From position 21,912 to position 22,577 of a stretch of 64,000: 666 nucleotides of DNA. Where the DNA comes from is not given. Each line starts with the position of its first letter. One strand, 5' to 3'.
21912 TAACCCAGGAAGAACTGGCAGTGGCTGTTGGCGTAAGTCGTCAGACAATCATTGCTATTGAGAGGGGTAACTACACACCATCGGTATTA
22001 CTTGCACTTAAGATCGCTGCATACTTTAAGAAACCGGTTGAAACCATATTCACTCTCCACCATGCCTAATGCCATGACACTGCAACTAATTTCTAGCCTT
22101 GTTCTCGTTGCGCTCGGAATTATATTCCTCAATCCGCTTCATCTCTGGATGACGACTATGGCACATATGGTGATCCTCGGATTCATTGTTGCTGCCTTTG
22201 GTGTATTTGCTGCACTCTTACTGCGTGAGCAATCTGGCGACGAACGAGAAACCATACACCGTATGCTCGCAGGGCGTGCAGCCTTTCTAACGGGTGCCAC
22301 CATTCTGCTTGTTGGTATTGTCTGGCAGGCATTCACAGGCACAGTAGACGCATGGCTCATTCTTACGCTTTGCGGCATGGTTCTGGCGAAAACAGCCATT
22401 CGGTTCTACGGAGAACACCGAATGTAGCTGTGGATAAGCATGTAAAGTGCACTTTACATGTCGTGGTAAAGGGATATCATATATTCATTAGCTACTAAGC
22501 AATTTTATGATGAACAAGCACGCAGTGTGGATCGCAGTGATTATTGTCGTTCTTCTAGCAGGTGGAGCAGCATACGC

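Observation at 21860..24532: Palindrome-controlled operon: Met-rich exported protein plus CcdA-thioredoxin fusion downstream of an HTH-membrane protein pair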

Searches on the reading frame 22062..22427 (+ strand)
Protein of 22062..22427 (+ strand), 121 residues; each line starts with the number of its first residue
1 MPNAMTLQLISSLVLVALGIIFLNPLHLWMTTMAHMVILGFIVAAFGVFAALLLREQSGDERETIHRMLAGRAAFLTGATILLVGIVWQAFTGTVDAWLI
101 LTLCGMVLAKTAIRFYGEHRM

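Call 6: search_protein_families(library=pfam, proteins=[window:22062-22427:+], max_evalue=0.01)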
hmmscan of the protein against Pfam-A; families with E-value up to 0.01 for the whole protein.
window:22062-22427:+ (121 aa): 0 families

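Call 7: search_protein_families(library=ncbifam, proteins=[window:22062-22427:+], max_evalue=0.01)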
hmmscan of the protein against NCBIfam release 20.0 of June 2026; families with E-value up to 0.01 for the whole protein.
window:22062-22427:+ (121 aa): 0 families

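Call 25: find_related_loci(query=A2, collection=metagenome_contigs, flank=3500)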
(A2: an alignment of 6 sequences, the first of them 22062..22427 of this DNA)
Query A2 (121 aa) in metagenome_contigs; peptide patterns used: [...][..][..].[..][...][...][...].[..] (x = any residue, [..] = any of these).
129 stretches matched a pattern; 40 encode a relative of the query (tblastn E <= 1e-3); 40 distinct loci.
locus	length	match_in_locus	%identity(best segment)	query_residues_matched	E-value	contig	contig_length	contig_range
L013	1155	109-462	56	1-118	2e-41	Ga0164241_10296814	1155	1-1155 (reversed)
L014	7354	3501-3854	53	1-118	3e-39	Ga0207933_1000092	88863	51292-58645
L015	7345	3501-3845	46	7-121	7e-33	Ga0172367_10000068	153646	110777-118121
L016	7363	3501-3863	47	1-121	2e-30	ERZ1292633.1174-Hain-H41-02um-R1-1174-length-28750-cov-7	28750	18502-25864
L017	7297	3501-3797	46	22-120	5e-26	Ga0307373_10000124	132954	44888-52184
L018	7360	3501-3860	38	1-120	9e-26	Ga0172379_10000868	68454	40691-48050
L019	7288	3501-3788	49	24-119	4e-24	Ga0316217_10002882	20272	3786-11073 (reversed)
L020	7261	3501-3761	46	24-110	2e-23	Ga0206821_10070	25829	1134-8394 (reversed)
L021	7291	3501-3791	38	24-120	2e-22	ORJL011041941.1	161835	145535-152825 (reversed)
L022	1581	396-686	36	24-120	2e-19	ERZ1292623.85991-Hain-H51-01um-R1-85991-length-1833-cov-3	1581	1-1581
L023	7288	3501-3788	39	24-119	5e-19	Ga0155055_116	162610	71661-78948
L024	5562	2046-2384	37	8-120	1e-18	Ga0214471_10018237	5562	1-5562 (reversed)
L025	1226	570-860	44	24-120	9e-19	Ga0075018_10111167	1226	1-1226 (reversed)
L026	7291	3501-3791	37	24-120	4e-18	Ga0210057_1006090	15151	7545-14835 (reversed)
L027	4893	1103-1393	37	24-120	4e-18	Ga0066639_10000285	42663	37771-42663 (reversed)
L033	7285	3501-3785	37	24-118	3e-17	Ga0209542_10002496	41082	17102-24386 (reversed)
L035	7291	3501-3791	37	24-120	1e-16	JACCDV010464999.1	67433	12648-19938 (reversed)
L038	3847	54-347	35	24-120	6e-16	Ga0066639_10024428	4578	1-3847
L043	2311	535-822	38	24-119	3e-13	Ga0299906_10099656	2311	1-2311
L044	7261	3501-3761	33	24-110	2e-12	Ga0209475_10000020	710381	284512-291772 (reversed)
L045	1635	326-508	48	24-84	3e-12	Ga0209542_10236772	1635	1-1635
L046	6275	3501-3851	30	5-120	9e-11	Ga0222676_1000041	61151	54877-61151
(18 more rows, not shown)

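Call 31: search_protein_families(library=pfam, proteins=[L015:4491-6332:+, L015:3934-4539:+, L046:3863-5932:+, L044:3892-5061:+, L044:5058-5966:+, L014:3883-4437:+, L033:3876-4592:+, L045:623-1096:+, L024:2484-2741:+, L043:911-1138:+], max_evalue=0.001)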
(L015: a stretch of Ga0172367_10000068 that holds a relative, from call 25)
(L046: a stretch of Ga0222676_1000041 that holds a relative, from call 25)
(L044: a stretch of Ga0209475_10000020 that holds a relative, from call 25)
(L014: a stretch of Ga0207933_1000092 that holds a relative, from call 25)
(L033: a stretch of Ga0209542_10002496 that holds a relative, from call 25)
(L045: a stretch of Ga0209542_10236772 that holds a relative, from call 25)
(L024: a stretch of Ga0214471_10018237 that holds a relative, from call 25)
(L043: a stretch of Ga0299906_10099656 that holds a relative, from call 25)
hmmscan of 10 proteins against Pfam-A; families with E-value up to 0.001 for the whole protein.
L015:4491-6332:+ (613 aa): 3 families
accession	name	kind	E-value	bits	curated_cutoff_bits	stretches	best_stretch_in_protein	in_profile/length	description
PF01625.27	PMSR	-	8.7e-58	195.3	23.7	1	277-427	2-152/153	Peptide methionine sulfoxide reductase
PF01641.26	SelR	-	2e-41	141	24.9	1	483-596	1-116/116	SelR domain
PF02683.22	DsbD_TM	-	6e-06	26.1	27.1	1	21-229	5-215/219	Cytochrome C biogenesis protein transmembrane domain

L015:3934-4539:+ (201 aa): 4 families
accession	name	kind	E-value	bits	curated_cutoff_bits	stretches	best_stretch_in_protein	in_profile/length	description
PF00085.26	Thioredoxin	-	2.7e-12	47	23.5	1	115-200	17-101/103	Thioredoxin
PF13899.12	Thioredoxin_7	-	9e-05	23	27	1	112-157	13-61/83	Thioredoxin-like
PF00578.27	AhpC-TSA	-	0.00079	19.8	26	0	111-164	20-75/124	AhpC/TSA family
PF13098.12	Thioredoxin_2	-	0.00084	20.1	27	0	115-173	4-78/104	Thioredoxin-like domain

L046:3863-5932:+ (689 aa): 14 families
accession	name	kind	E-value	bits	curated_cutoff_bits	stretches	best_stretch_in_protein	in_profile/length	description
PF07992.20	Pyr_redox_2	-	1.3e-56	192.7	26.1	1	6-316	1-288/291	Pyridine nucleotide-disulphide oxidoreductase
PF02852.28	Pyr_redox_dim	-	2.7e-25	89.1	25.3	1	340-450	1-109/110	Pyridine nucleotide-disulphide oxidoreductase, dimerisation domain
PF00070.33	Pyr_redox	-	1e-18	68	22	1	169-238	1-70/82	Pyridine nucleotide-disulphide oxidoreductase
PF09335.16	VTT_dom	-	1.3e-18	68.1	33.9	1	534-647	1-122/123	VTT domain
PF13738.12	Pyr_redox_3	-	5.4e-11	42.7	30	1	9-303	1-305/305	Pyridine nucleotide-disulphide oxidoreductase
PF12831.13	FAD_oxidored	-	1.4e-08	34.9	27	1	7-53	1-48/416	FAD dependent oxidoreductase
PF01494.25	FAD_binding_3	-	6.5e-07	29.3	22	0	5-37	1-33/349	FAD binding domain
PF13450.12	NAD_binding_8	-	1.4e-06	28.9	21.9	1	10-45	1-37/68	NAD(P)-binding Rossmann-like domain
PF00890.30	FAD_binding_2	-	1.5e-05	24.8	20.4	1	7-40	1-35/414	FAD binding domain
PF01946.23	Thi4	-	3.1e-05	23.8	26.2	1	5-47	17-61/235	Thi4 family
PF01266.30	DAO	-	3.6e-05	23.9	27.9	1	7-44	1-39/353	FAD dependent oxidoreductase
PF03486.20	HI0933_like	-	4e-05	23.6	50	0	7-40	2-35/244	HI0933-like protein Rossmann domain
PF01134.28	GIDA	-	4.7e-05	23.1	22.1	1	7-68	1-60/391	Glucose inhibited division protein A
PF13434.12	Lys_Orn_oxgnase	-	0.00034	20.3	21.3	0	231-303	118-195/339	L-lysine 6-monooxygenase/L-ornithine 5-monooxygenase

L044:3892-5061:+ (389 aa): 3 families
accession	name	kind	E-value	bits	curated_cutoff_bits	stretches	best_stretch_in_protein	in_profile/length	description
PF00175.26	NAD_binding_1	-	6.7e-16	59.3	22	1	113-220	2-108/109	Oxidoreductase NAD-binding domain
PF00970.30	FAD_binding_6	-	3.8e-09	37.2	21.1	1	7-100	3-97/99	Oxidoreductase FAD-binding domain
PF08030.17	NAD_binding_6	-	9.9e-07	29.4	22.2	1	110-175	4-77/156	Ferric reductase NAD binding domain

L044:5058-5966:+ (302 aa): 1 family
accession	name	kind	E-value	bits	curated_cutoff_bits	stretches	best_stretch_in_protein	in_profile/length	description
PF02424.20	ApbE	-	3.9e-41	141.8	25.6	1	12-282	1-265/266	ApbE family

L014:3883-4437:+ (184 aa): 1 family
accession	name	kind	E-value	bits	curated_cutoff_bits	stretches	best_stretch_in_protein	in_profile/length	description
PF10502.14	Peptidase_S26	-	8.3e-37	127.2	22.9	1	13-162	5-161/168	Signal peptidase, peptidase S26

L033:3876-4592:+ (238 aa): 1 family
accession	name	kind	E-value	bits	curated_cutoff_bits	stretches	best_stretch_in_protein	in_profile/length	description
PF02683.22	DsbD_TM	-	3.2e-16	59.7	27.1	1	6-220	5-216/219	Cytochrome C biogenesis protein transmembrane domain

L045:623-1096:+ (157 aa): 1 family
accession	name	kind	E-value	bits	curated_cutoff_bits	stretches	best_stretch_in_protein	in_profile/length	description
PF04073.20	tRNA_edit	-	3.2e-26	92.3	25.5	1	25-146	1-122/123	Aminoacyl-tRNA editing domain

L024:2484-2741:+ (85 aa): 0 families

L043:911-1138:+ (75 aa): 0 families

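Call 32: search_protein_families(library=pfam, alignment_id=A2, max_evalue=10)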
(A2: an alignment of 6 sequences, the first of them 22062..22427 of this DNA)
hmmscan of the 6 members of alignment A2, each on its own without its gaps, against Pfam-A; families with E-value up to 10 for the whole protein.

A. member 1, window:22062-22427:+ (121 aa): 10 families
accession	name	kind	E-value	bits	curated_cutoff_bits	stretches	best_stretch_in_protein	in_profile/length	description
PF01027.25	Bax1-I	-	0.011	16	34.1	1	4-112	10-120/207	Inhibitor of apoptosis-promoting Bax1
PF11239.13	DUF3040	-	0.036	14.8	24.7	1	50-109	26-78/84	Protein of unknown function (DUF3040)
PF23711.1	DUF7156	-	0.04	14.4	27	1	27-44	27-44/53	Family of unknown function (DUF7156)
PF09925.14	DUF2157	-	0.043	14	32.4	1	9-110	39-135/146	Predicted membrane protein (DUF2157)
PF16962.11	ABC_export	-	0.12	11.2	29.7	1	5-113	414-519/531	Putative ABC exporter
PF17370.7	DUF5392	-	0.51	10.9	25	1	10-65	32-87/139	Family of unknown function (DUF5392)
PF18969.5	DUF5708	-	2.4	8.5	26.9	1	70-108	3-42/60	Family of unknown function (DUF5708)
PF23778.1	Phage_holin_2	-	3.7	8.3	32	1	5-62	34-91/92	Putative phage holin family 2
PF23600.1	DUF7139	-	4.2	7.4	30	1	60-92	12-44/150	Domain of unknown function (DUF7139)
PF05360.19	YiaAB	-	5.5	7.7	26.6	1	9-46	9-45/53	yiaA/B two helix domain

B. families by the number of members that match (of 6 scanned): 32 families (the first 25 are shown)
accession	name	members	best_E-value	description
PF09925.14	DUF2157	3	0.0052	Predicted membrane protein (DUF2157)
PF11239.13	DUF3040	3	0.036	Protein of unknown function (DUF3040)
PF02656.20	DUF202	3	1.9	Domain of unknown function (DUF202)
PF11377.13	DUF3180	2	0.012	Protein of unknown function (DUF3180)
PF12650.12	DUF3784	2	0.018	Domain of unknown function (DUF3784)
PF23600.1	DUF7139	2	0.027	Domain of unknown function (DUF7139)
PF16962.11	ABC_export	2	0.095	Putative ABC exporter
PF17370.7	DUF5392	2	0.17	Family of unknown function (DUF5392)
PF11992.13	TgpA_N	2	1.4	TgpA N-terminal domain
PF01027.25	Bax1-I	1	0.011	Inhibitor of apoptosis-promoting Bax1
PF20040.4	DUF6442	1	0.012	Family of unknown function (DUF6442)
PF14256.11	YwiC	1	0.019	YwiC-like protein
PF24365.1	DUF7521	1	0.028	Family of unknown function (DUF7521)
PF23711.1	DUF7156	1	0.04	Family of unknown function (DUF7156)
PF10011.15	DUF2254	1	0.083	Predicted membrane protein (DUF2254)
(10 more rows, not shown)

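Call 40: search_protein_representatives(protein=window:22062-22427:+)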
Query: 121 residues. Proteins with E-value up to 0.001 (for the whole library): 445; up to 1e-10: 247; up to 1e-30: 0. The best 150 are listed.
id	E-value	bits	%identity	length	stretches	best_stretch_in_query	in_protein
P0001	4.3e-30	120.5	50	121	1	1-116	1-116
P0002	6.4e-29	116.7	47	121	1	1-118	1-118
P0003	1.6e-28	115.5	49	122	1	7-120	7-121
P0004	1.8e-27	112.0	46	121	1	6-119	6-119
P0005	2.0e-27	111.9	46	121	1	1-119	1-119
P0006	7.4e-26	106.9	41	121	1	2-121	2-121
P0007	1.5e-25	105.9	51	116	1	8-119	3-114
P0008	2.2e-25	105.3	48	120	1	9-120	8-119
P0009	3.8e-25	104.6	49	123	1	10-118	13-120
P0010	9.7e-25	103.3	44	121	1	2-120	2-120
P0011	1.7e-24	102.4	55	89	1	33-119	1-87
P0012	3.4e-24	101.5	47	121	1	6-120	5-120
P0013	7.1e-24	100.5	48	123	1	5-119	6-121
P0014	1.1e-23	99.8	43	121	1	5-117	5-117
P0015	6.6e-23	97.4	46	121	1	6-119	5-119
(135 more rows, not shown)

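Call 50: search_protein_families(library=pfam, proteins=[L035:6273-6716:+, L023:6182-6745:+, L038:2287-3207:+, L026:6484-7182:+, L017:5594-6358:+, L033:5784-6617:+, L024:4680-5183:+], max_evalue=0.001)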
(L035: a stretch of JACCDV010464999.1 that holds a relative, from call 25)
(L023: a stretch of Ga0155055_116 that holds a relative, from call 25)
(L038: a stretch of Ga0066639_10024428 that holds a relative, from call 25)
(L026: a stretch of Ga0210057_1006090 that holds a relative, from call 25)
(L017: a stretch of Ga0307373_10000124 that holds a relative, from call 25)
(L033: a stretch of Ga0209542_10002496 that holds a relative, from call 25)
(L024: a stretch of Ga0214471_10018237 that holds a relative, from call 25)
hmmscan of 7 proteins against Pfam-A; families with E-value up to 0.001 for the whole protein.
L035:6273-6716:+ (147 aa): 1 family
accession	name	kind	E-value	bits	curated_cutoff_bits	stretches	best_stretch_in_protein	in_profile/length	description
PF10517.14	DM13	-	4.1e-11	43.9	25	1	54-143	6-105/105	Electron transfer DM13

L023:6182-6745:+ (187 aa): 1 family
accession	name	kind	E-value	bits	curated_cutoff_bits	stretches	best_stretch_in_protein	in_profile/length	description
PF10755.14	DUF2585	-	3.2e-59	199.8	25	1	22-185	1-163/164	Protein of unknown function (DUF2585)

L038:2287-3207:+ (306 aa): 1 family
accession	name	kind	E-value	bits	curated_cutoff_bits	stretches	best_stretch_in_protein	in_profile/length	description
PF02690.20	Na_Pi_cotrans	-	3.3e-58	196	29.1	2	16-149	1-136/137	Na+/Pi-cotransporter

L026:6484-7182:+ (232 aa): 0 families

L017:5594-6358:+ (254 aa): 4 families
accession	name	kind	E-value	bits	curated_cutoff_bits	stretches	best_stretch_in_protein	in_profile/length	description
PF13561.12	adh_short_C2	-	1.1e-55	189.2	27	1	14-249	3-235/236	Enoyl-(Acyl carrier protein) reductase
PF00106.31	adh_short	-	5.5e-49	166.8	26.6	1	8-200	1-192/195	short chain dehydrogenase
PF08659.16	KR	-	4.1e-10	40.3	22.6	1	10-126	3-122/180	KR domain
PF13460.12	NAD_binding_10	-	6.4e-05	23.3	27.2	1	18-179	5-134/184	NAD(P)H-binding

L033:5784-6617:+ (277 aa): 2 families
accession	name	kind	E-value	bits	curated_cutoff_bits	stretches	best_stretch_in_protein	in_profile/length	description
PF02518.31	HATPase_c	-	5.8e-21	75.5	26.4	1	166-276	2-109/111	Histidine kinase-, DNA gyrase B-, and HSP90-like ATPase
PF00512.31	HisKA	-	1.8e-05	25.1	26.9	1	45-115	4-63/66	His Kinase A (phospho-acceptor) domain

L024:4680-5183:+ (167 aa): 3 families
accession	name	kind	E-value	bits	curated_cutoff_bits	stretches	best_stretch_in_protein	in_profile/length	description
PF08281.18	Sigma70_r4_2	-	8.3e-13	48.2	25.7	1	108-159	3-54/54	Sigma-70, region 4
PF04542.20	Sigma70_r2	-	3.6e-12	46.4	24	1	14-79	2-69/71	Sigma-70 region 2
PF04545.22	Sigma70_r4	-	4.9e-10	39.2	24.1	1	112-160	1-49/50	Sigma-70, region 4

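Call 57: predict_structure(alignment_id=A4)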
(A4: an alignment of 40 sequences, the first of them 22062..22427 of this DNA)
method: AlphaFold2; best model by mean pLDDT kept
length: 121 residues; sequences in the alignment: 40
mean_pLDDT: 87.6   pTM: 0.78
mean pLDDT of the five models: 87.6, 83.9, 82.6, 80.0, 79.8
residues with pLDDT >= 90: 66; 70-90: 45; 50-70: 10; < 50: 0
segments of 3 or more residues with pLDDT < 50: none
pLDDT, mean of each block of 10 residues (from residue 1): 82 93 78 88 92 79 81 94 94 90 94 87 67
secondary structure, 60 per line:
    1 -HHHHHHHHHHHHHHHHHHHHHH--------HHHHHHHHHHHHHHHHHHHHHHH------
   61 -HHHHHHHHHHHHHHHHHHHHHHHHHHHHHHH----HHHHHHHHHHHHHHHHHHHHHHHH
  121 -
elements in order: H2-23 H32-54 H62-92 H97-120

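Call 60: fold_search(model_id=the predicted structure, library=pdb)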
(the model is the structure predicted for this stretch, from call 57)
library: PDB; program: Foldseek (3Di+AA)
matches with E <= 10: 222; with E <= 0.001: 0
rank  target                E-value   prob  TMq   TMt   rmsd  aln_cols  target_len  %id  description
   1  8zo8_C3               2.3e-01  0.97  0.56  0.30   4.3       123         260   14  Respirasome open state 3 in presence of metformin (SC-MetO3) (released 2025-11-19)
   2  9tav_B                4.3e-01  0.96  0.64  0.64   3.6       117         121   14  De novo photoenzyme photoABLE2 in complex with substrate (released 2026-03-25)
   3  6w6x_A                5.1e-01  0.97  0.65  0.63   3.9       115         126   14  Crystal Structure of ABLE Apo-protein (released 2020-08-26)
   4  5w93_A                5.7e-01  0.95  0.63  0.58   4.6       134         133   10  p130Cas complex with paxillin LD1 (released 2017-09-06)
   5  9tav_A                6.1e-01  0.97  0.72  0.71   3.5       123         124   11  De novo photoenzyme photoABLE2 in complex with substrate (released 2026-03-25)
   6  9n0i_E                8.5e-01  0.96  0.71  0.65   3.2       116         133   11  Crystal structure of KABLE double mutant (Lys14Pro, Leu20Trp) (released 2025-08-20)
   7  3t6g_D                9.0e-01  0.96  0.71  0.66   3.1       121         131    9  Structure of the complex between NSP3 (SHEP1) and p130Cas (released 2011-11-23)
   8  5w93_C                9.0e-01  0.93  0.65  0.68   3.7       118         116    9  p130Cas complex with paxillin LD1 (released 2017-09-06)
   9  8tn1_A                9.6e-01  0.75  0.60  0.51   5.3       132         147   11  De novo designed protein binds poly ADP ribose polymerase inhibitors (PARPi) - apo (released 2024-04-24)
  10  8sjh_A                1.1e+00  0.28  0.38  0.41   6.1       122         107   16  Zn-Bound Structure of Computationally Designed Homotrimer TP1 (released 2023-07-05)
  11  7au3_C                1.2e+00  0.75  0.57  0.30   4.3       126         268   17  Cytochrome c oxidase structure in F-state (released 2021-12-01)
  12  9dwa_A                1.3e+00  0.90  0.70  0.67   3.3       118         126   14  Crystal structure of FABLE, MPD condition (released 2025-08-20)
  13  9n0k_A                1.3e+00  0.90  0.69  0.67   3.3       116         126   11  Crystal structure of KABLE triple mutant (Ile12Phe, Lys14Pro, Leu20Trp) (released 2025-08-20)
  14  7ate_C                1.3e+00  0.72  0.55  0.29   4.4       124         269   15  Cytochrome c oxidase structure in P-state (released 2021-12-01)
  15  9tas                  1.3e+00  0.87  0.67  0.65   3.7       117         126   13  De novo photoenzyme photoABLE1 in complex with substrate (released 2026-03-25)
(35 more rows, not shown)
